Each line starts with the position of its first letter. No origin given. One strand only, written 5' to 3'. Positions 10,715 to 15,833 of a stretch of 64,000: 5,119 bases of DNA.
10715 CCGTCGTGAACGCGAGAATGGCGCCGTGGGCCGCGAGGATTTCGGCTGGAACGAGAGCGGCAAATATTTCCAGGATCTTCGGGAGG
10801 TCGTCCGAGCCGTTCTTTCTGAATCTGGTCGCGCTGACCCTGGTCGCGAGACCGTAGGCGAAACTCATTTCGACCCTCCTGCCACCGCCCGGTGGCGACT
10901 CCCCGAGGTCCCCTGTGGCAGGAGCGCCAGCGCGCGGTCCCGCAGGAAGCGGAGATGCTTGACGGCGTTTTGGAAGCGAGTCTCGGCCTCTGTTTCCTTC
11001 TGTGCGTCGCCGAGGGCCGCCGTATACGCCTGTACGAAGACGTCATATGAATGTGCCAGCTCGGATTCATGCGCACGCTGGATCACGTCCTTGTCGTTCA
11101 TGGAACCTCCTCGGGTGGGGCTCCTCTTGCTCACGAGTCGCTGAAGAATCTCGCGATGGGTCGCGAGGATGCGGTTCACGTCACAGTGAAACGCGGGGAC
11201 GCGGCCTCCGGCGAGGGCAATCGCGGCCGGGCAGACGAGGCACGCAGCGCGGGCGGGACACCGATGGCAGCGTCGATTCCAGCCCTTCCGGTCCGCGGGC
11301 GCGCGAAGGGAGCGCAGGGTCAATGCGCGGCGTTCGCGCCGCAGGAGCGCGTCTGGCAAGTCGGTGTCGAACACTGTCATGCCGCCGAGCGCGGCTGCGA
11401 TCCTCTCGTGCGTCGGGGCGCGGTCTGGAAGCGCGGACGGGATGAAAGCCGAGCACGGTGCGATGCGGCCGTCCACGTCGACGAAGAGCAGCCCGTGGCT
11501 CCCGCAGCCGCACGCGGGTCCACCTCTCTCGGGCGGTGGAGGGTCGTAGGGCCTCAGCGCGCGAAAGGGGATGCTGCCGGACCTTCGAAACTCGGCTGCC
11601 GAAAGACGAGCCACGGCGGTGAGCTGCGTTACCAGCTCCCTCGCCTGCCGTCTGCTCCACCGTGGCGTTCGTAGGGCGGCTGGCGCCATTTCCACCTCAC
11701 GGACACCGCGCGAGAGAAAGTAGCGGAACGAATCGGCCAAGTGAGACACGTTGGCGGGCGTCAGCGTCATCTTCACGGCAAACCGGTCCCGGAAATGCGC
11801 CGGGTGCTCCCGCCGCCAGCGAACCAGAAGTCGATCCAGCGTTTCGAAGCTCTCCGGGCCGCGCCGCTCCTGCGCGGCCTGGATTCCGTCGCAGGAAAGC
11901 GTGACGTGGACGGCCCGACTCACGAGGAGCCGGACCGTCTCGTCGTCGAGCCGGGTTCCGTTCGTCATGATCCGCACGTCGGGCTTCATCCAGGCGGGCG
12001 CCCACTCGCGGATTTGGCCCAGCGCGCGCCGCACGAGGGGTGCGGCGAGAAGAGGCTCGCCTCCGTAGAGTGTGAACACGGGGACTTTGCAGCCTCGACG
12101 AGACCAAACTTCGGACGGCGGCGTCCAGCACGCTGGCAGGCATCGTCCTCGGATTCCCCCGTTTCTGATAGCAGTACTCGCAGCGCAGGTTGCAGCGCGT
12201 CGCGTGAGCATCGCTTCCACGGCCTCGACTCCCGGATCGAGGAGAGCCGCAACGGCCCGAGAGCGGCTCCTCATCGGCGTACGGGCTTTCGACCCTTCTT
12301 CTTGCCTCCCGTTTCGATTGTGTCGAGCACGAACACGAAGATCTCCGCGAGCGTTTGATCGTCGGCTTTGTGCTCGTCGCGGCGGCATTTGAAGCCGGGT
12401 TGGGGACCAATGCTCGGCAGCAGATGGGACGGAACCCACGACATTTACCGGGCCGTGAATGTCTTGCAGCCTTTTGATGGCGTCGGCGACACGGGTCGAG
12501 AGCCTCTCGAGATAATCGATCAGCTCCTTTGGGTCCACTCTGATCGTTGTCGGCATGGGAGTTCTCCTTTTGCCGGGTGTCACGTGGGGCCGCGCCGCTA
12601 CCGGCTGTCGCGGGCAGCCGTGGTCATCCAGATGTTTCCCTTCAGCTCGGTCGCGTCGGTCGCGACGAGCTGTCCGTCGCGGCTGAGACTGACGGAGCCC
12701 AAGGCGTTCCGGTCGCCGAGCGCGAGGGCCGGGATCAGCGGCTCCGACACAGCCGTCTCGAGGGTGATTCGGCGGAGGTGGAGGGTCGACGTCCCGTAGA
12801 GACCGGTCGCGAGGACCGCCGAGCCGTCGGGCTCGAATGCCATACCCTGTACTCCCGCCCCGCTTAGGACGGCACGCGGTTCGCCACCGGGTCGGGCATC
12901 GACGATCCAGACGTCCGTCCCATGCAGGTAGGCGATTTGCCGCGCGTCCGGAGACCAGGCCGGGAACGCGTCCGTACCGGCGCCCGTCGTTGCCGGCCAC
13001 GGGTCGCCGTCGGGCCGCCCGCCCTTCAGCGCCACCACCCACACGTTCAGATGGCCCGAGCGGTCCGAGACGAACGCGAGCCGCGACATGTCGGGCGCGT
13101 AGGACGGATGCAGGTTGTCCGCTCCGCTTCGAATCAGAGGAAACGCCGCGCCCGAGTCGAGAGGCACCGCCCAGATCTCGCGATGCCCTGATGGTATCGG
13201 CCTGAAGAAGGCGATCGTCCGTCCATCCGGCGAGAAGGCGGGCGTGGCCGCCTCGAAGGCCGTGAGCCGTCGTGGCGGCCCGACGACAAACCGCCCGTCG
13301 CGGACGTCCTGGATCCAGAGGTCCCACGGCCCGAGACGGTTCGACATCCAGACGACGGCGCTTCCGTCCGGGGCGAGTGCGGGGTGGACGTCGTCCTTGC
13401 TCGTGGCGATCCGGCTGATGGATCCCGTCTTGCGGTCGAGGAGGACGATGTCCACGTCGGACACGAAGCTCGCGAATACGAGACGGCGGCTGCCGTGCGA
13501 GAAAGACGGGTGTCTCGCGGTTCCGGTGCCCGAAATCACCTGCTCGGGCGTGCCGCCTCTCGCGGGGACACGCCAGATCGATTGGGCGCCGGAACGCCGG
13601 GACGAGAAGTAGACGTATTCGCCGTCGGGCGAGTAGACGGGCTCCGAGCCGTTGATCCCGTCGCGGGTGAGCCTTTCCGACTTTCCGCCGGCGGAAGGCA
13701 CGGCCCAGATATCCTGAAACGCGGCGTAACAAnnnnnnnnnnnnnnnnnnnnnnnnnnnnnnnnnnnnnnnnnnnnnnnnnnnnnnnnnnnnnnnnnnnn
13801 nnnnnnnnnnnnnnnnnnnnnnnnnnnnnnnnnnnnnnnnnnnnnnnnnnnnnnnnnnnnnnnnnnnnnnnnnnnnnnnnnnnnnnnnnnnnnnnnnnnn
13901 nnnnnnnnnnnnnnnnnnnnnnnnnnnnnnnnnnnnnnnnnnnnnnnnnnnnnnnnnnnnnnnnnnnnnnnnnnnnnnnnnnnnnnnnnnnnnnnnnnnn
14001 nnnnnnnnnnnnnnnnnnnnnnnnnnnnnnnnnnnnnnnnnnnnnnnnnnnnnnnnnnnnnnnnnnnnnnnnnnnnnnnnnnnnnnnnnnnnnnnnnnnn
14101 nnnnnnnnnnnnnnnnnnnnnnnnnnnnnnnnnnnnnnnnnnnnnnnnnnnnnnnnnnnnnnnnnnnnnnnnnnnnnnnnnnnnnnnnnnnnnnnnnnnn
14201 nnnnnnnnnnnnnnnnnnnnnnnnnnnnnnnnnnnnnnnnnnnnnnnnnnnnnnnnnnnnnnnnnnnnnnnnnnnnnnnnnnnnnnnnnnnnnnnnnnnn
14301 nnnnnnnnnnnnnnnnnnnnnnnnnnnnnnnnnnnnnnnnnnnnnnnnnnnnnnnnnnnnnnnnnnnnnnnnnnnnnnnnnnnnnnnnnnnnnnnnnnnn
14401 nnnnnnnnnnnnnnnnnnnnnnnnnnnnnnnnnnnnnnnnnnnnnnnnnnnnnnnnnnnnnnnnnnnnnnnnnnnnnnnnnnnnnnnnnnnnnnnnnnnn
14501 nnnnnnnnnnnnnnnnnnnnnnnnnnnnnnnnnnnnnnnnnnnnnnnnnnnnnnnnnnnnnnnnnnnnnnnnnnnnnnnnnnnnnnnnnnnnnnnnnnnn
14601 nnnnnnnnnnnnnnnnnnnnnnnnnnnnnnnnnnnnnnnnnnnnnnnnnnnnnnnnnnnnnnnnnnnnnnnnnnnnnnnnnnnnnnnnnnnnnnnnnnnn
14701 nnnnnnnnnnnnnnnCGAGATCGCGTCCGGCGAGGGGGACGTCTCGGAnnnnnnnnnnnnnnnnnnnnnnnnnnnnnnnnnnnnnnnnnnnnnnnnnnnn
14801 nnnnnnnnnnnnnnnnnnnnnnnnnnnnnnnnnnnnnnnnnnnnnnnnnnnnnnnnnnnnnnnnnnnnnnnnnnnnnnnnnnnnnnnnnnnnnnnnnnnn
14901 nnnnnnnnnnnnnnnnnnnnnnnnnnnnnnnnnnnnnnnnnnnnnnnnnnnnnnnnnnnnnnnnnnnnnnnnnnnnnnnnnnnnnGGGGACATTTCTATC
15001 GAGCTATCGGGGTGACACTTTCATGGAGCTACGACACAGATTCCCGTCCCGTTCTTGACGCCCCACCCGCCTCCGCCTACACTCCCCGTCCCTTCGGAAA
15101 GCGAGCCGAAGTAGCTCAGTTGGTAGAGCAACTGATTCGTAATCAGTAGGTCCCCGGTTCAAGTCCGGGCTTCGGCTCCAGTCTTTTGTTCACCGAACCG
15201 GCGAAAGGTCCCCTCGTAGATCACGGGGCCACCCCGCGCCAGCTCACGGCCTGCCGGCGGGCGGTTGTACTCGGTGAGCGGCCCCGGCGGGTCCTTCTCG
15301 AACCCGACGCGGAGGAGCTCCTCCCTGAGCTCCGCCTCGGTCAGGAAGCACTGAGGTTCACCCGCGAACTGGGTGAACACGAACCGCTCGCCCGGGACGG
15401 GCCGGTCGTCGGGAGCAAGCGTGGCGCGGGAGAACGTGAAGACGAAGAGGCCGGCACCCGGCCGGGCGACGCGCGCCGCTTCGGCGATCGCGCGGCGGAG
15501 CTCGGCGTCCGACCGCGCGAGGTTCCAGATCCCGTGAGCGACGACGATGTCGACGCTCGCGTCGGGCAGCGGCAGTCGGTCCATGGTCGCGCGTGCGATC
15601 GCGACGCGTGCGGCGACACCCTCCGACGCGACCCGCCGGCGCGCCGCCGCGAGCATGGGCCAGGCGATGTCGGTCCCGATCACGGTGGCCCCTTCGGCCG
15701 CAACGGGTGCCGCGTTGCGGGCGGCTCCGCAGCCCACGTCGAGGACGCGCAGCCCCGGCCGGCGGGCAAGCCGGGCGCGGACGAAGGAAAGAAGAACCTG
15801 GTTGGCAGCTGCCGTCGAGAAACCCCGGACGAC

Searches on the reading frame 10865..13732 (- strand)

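Call 87: search_protein_families(library=pfam, proteins=[window:10865-13732:-], max_evalue=0.001)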
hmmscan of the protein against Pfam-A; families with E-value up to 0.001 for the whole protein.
window:10865-13732:- (955 aa): 1 family
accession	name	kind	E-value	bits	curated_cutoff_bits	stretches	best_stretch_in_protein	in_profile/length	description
PF04055.27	Radical_SAM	-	0.00053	20.6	29.5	0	550-636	46-133/166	Radical SAM superfamily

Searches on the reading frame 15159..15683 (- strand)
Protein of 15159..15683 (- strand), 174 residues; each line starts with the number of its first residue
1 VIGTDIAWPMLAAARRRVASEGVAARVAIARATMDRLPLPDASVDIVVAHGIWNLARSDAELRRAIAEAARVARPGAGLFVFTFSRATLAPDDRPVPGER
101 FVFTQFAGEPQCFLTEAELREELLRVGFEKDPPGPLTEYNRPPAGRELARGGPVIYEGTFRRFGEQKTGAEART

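Call 87: search_protein_families(library=pfam, proteins=[window:15159-15683:-], max_evalue=0.001)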
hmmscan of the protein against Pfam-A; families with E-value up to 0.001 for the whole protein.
window:15159-15683:- (174 aa): 4 families
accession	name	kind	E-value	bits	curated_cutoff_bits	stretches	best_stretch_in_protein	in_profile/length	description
PF13649.12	Methyltransf_25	-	2.8e-11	44.4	27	1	2-76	25-96/97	Methyltransferase domain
PF08241.18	Methyltransf_11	-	2.8e-11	44.3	21.2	1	2-79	22-93/95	Methyltransferase domain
PF01209.24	Ubie_methyltran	-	6.6e-08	32.6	20.1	1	1-90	75-160/233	ubiE/COQ5 methyltransferase family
PF08242.18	Methyltransf_12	-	0.00023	22.2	30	1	2-78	24-97/98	Methyltransferase domain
